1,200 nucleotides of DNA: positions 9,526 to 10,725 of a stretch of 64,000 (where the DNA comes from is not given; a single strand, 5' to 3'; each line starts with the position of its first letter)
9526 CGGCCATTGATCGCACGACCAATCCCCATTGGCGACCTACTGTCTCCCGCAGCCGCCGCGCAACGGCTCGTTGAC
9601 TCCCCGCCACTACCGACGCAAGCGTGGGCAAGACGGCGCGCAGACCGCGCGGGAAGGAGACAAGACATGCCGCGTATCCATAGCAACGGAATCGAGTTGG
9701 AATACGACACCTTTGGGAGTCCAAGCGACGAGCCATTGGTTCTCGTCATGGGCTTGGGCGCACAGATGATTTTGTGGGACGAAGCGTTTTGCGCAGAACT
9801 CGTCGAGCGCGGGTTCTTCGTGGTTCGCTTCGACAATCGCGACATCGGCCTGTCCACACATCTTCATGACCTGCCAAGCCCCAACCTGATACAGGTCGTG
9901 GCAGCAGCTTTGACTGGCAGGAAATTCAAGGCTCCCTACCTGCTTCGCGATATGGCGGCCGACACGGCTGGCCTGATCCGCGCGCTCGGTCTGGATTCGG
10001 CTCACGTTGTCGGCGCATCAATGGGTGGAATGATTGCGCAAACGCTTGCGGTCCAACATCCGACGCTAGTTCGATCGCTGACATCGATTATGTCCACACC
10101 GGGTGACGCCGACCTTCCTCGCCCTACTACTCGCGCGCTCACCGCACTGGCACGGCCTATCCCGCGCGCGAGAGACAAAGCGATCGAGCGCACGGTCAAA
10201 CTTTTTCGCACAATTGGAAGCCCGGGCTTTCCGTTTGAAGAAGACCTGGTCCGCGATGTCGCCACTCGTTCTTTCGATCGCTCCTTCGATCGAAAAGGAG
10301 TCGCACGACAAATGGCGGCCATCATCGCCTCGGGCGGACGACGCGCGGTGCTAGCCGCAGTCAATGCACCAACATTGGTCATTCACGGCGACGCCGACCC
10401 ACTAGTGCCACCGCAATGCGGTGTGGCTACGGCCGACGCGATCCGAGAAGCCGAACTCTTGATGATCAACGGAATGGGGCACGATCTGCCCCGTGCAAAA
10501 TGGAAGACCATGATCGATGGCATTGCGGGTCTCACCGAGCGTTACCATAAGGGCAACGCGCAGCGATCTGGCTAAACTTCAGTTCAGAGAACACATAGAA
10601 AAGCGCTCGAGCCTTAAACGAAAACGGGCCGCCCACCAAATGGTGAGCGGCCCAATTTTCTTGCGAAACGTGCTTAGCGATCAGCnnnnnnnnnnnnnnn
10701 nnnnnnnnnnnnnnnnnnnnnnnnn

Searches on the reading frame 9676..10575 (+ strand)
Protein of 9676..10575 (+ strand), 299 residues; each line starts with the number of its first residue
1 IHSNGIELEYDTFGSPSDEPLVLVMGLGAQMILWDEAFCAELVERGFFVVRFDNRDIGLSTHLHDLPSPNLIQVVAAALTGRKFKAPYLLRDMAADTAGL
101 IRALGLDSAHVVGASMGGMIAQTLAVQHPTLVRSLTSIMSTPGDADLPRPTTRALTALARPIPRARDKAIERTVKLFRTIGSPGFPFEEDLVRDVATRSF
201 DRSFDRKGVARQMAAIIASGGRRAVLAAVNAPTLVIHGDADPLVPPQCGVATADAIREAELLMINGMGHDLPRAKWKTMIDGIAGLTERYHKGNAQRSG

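Call 10: search_protein_families(library=pfam, proteins=[window:9676-10575:+], max_evalue=0.001)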
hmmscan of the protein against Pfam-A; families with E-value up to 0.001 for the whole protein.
window:9676-10575:+ (299 aa): 6 families
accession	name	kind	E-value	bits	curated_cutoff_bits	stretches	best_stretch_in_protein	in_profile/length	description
PF00561.26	Abhydrolase_1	-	1.3e-21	77.9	25.8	1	20-270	2-239/245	alpha/beta hydrolase fold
PF12146.15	Hydrolase_4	-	3e-12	46.8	27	1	21-271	7-234/239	Serine aminopeptidase, S33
PF12697.13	Abhydrolase_6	-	2e-10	42.1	26.3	1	26-271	6-205/217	Alpha/beta hydrolase family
PF08386.16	Abhydrolase_4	-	6.8e-06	26.6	21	1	227-271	31-75/103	TAP-like protein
PF00326.27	Peptidase_S9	-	0.00026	21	22.6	0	229-261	143-179/213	Prolyl oligopeptidase family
PF20408.4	Abhydrolase_11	-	0.00071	19.8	27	0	222-275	119-171/193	Alpha/beta hydrolase domain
